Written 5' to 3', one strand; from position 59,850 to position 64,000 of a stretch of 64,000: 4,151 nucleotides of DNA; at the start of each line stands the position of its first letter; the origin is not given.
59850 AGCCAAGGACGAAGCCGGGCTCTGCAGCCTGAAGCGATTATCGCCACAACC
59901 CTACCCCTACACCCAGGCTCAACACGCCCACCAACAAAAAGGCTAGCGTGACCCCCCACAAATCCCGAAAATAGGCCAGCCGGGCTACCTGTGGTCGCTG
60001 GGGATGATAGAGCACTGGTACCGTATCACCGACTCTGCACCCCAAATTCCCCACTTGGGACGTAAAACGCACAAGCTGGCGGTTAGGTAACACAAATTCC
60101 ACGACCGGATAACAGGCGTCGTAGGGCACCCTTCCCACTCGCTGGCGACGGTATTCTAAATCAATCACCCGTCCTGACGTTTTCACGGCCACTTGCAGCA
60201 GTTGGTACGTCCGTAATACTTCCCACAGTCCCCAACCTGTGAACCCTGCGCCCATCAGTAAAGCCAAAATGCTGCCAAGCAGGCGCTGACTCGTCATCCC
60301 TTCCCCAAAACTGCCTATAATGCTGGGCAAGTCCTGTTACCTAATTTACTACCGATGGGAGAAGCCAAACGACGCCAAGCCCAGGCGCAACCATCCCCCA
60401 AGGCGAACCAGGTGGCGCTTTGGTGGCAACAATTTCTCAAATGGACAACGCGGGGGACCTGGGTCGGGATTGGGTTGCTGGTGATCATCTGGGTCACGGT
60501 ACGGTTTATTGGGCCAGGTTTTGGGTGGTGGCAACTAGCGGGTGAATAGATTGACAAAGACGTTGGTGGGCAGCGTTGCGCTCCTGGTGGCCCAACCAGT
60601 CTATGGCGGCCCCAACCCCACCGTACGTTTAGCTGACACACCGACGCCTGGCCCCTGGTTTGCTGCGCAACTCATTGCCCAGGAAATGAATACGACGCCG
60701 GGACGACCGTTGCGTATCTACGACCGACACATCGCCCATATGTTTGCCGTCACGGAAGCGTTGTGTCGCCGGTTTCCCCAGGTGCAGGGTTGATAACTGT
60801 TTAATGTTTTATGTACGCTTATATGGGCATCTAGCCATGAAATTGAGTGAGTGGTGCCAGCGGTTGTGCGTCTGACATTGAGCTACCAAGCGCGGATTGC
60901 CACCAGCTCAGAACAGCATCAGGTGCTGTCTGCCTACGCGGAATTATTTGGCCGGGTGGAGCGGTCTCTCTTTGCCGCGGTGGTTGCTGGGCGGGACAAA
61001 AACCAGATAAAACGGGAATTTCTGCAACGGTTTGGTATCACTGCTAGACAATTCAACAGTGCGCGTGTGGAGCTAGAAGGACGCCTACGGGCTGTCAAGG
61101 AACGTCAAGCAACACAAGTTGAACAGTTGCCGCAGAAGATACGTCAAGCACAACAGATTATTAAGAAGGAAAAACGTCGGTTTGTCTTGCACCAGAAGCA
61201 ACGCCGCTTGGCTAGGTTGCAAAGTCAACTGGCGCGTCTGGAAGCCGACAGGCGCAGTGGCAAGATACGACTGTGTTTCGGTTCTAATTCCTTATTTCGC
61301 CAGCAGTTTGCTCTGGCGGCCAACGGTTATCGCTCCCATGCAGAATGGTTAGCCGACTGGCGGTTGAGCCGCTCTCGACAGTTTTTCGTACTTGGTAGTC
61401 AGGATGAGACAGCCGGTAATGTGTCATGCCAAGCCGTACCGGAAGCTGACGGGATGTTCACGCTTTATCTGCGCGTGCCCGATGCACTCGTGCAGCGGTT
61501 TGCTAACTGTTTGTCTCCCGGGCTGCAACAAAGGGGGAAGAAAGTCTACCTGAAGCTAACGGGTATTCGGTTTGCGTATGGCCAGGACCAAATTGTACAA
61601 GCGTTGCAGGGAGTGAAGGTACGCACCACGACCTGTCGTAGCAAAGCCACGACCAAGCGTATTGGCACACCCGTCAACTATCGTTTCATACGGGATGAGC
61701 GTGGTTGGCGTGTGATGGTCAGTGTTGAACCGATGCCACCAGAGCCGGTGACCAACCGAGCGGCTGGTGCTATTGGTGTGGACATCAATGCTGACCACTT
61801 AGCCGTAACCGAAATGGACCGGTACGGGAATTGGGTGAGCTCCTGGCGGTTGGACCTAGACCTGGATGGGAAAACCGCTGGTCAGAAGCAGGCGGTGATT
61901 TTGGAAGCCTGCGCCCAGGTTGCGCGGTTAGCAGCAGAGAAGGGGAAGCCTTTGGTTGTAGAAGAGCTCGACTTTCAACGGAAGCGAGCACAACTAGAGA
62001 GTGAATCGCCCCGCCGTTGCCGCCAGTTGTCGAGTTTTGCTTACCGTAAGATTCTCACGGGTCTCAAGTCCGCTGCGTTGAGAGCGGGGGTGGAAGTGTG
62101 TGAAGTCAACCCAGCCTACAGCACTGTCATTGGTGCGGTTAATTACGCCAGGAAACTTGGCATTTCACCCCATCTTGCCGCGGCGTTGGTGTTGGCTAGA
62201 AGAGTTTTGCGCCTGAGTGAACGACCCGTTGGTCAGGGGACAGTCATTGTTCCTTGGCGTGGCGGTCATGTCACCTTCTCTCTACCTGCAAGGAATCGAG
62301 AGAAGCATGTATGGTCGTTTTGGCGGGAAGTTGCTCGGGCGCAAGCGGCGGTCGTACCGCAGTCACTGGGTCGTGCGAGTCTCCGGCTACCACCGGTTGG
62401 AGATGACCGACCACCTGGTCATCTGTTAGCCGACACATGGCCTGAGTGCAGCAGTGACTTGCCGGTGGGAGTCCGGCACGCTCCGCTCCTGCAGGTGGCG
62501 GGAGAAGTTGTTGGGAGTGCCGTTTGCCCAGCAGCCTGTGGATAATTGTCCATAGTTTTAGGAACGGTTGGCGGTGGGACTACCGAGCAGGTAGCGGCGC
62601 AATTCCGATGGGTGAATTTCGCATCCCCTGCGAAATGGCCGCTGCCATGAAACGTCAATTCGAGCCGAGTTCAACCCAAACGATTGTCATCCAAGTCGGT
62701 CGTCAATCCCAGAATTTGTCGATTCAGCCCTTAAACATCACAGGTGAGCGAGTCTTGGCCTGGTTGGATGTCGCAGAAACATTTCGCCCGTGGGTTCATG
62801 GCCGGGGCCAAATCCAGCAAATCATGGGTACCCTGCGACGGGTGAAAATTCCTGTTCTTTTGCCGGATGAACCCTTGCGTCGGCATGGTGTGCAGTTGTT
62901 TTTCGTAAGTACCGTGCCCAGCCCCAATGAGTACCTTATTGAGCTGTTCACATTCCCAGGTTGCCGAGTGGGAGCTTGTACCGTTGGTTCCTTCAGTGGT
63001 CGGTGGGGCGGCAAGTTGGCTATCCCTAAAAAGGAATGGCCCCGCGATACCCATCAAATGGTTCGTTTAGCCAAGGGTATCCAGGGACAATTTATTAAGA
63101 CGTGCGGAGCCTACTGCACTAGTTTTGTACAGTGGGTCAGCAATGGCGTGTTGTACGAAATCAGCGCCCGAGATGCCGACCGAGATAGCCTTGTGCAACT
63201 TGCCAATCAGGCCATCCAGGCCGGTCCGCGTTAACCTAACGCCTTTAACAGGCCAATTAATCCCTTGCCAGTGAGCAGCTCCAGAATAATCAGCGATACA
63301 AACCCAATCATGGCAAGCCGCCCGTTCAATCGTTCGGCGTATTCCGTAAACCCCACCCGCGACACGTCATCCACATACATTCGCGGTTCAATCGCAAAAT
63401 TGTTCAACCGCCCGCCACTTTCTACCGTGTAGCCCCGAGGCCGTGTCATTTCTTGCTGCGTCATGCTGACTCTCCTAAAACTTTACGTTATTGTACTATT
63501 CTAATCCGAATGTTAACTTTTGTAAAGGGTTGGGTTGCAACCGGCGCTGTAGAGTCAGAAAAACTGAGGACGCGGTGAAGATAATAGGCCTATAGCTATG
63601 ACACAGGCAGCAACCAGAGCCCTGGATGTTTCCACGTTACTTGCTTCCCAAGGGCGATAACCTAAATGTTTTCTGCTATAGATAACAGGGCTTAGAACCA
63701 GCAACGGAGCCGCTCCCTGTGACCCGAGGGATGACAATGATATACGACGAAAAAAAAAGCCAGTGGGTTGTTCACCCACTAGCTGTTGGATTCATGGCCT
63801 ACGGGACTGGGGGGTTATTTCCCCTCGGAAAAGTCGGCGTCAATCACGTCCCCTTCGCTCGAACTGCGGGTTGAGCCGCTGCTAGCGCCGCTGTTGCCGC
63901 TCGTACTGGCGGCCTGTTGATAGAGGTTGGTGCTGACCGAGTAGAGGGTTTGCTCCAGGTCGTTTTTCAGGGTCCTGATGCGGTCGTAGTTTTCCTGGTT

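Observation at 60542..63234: TnpB element splits a secreted-protein gene; precise excision restores a 304-aa ORF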

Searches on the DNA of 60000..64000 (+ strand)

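Call 13: search_rna_families(source=window, start=60000, end=64000, threshold=evalue, max_evalue=1)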
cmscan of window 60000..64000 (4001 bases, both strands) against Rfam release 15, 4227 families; matches with E-value up to 1: 0.
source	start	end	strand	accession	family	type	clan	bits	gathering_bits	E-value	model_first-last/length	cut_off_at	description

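Call 81: build_rna_model(alignment_id=A5, structure=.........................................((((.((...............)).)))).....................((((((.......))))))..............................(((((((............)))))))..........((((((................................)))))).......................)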
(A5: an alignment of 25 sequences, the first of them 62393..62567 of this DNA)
Model R1 built from alignment A5 (25 sequences, 243 columns); structure: as given.
model positions 174; base pairs 25; branch points 3; effective number of sequences 3.1; information 0.59 bits per position. Calibrated on 0.2 Mb of random sequence (short: E-values are rough).
structure used (alignment columns):
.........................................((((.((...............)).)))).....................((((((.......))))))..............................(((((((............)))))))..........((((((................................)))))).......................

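Call 82: search_with_rna_model(model_id=R1, sources=[window, L002, L003, L086, L041, L042, L043, L044, L045, L046, L047, L049, L051, L052, L053, L054, L055, L056, L057, L059, L061, L062, L064, L067, L068, L069, L070, L071, L072, L073, L074, L075, L076, L077, L078, L079, L080, L081, L082, L083, L008, L016, L018, L023, L024, L039, L040], max_evalue=0.01, make_alignment=true)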
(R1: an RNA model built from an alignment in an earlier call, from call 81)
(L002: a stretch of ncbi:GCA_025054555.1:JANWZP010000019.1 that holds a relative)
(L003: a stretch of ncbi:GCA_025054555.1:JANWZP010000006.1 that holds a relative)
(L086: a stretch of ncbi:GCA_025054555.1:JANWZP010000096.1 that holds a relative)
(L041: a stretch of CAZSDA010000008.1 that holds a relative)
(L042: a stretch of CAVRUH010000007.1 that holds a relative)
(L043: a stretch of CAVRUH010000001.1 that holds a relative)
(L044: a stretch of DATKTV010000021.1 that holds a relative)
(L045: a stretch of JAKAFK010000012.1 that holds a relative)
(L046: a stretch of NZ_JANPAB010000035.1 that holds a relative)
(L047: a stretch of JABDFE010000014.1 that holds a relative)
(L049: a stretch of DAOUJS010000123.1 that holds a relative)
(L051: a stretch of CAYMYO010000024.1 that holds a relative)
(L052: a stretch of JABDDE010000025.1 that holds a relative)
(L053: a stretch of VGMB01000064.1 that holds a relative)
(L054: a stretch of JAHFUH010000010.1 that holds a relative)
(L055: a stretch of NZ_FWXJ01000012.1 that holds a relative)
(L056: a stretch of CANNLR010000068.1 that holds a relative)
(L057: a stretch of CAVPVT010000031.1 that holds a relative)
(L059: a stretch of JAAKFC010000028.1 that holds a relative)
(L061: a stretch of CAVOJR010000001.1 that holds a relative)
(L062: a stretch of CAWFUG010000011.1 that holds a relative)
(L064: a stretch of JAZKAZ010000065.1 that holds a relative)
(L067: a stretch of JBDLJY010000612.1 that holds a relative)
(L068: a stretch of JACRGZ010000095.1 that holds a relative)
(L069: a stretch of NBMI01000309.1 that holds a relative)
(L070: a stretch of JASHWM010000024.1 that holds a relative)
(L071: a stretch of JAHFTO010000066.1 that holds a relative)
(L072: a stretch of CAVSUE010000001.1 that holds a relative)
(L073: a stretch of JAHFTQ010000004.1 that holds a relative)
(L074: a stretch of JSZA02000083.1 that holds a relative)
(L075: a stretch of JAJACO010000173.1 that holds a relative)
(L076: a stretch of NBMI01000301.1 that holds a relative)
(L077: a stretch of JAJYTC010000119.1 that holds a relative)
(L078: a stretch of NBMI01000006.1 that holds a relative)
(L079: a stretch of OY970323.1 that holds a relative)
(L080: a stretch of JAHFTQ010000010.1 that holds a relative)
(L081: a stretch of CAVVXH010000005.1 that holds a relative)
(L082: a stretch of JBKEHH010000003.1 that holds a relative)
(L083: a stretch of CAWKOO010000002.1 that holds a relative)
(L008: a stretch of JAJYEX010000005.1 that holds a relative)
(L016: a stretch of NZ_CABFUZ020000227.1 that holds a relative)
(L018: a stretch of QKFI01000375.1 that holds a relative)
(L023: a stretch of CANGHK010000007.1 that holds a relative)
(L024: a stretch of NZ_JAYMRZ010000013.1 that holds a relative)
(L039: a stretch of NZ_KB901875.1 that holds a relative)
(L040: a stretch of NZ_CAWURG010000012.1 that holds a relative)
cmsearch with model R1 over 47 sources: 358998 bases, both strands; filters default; matches with E-value up to 0.01: 48.
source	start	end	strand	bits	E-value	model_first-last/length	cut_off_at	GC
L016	2032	2205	+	176.5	6.4e-55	1-174/174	no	0.66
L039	4296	4469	+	172.9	9.3e-54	1-174/174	no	0.65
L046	4546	4743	+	114.5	6.6e-35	1-174/174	no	0.58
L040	4540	4737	+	112.4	3.1e-34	1-174/174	no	0.61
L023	4477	4621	+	108.4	5.7e-33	1-145/174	3'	0.61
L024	4479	4643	+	106.2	3e-32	1-174/174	no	0.65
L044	4408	4556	+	105.7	4.5e-32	1-149/174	3'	0.55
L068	2105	2267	+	105.4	5.4e-32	1-174/174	no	0.47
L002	3971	4147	+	93.6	3.5e-28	1-174/174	no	0.62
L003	4541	4717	+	92.6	7.5e-28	1-174/174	no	0.62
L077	4394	4578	+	84.3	3.4e-25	1-174/174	no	0.54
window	62393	62567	+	80.5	5.8e-24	1-174/174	no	0.59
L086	3811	3989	+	80.4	6.5e-24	1-174/174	no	0.59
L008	4471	4723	+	74.9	3.6e-22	1-174/174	no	0.6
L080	4472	4651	+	73.8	8.3e-22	1-174/174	no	0.49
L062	4454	4633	+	72.3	2.5e-21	1-174/174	no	0.5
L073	4448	4627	+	71.7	3.9e-21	1-174/174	no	0.51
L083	4408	4571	+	71.3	5.4e-21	1-174/174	no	0.49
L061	4442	4617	+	71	6.8e-21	1-174/174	no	0.4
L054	2716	2895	+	70.8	7.6e-21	1-174/174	no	0.48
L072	4451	4629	+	70.3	1.1e-20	1-174/174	no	0.5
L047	4475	4654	+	70.1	1.3e-20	1-174/174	no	0.49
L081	4427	4600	+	69.9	1.5e-20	1-174/174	no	0.41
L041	4440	4624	+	68.4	4.6e-20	1-174/174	no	0.51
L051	1869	2031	+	68.1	5.8e-20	1-174/174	no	0.46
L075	3018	3166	+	67.1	1.2e-19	1-174/174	no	0.49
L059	4455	4616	+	66.9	1.5e-19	1-174/174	no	0.43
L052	4437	4622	+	65.8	3.2e-19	1-174/174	no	0.44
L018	3244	3453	+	65.8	3.3e-19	1-174/174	no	0.44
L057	4469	4642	+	65.2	5.1e-19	1-174/174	no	0.47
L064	4452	4623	+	64.4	9.2e-19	1-174/174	no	0.49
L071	3995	4174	+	62.3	4.2e-18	1-174/174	no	0.51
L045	4804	5007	+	62.1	5.1e-18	1-174/174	no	0.62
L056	3313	3472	+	61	1.1e-17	1-174/174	no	0.46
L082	4403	4552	+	55.6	6e-16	1-174/174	no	0.5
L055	4368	4539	+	54.6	1.3e-15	1-174/174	no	0.44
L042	4452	4636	+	54.4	1.5e-15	1-174/174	no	0.46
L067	1935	2103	+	51.7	1.1e-14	1-174/174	no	0.51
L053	1866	2035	+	49.6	5.3e-14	1-174/174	no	0.5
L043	4452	4637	+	48.4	1.3e-13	1-174/174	no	0.46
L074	4515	4694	+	44.7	2.1e-12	1-174/174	no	0.51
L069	4517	4709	+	39.4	1e-10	1-174/174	no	0.52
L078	4528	4703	+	38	3e-10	1-174/174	no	0.52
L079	4432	4596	+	36.9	6.4e-10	1-174/174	no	0.41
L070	2107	2274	+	36.8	7.1e-10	1-174/174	no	0.46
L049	4495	4663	+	24.8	5.1e-06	1-174/174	no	0.65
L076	4478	4651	+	24.5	6.6e-06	1-174/174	no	0.51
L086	1855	1964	+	18.4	0.00063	1-174/174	no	0.57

Alignment A8: 48 matches aligned to the model, 450 columns, each read 5' to 3' on its own strand. Consensus structure (alignment columns), stored with it:
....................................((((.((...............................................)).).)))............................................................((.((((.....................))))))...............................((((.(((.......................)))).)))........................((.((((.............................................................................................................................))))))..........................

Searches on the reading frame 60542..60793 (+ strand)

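Call 4: search_protein_families(library=pfam, proteins=[window:60542-60793:+], max_evalue=0.1)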
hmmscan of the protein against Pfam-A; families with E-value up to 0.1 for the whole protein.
window:60542-60793:+ (83 aa): 1 family
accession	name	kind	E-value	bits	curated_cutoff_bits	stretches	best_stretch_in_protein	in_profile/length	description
PF17939.6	TetR_C_30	-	0.022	15.5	26.3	1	26-81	6-62/115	Tetracyclin repressor-like, C-terminal domain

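Call 5: search_protein_families(library=ncbifam, proteins=[window:60542-60793:+], max_evalue=0.1)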
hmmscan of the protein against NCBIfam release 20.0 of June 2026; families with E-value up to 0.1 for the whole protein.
window:60542-60793:+ (83 aa): 0 families
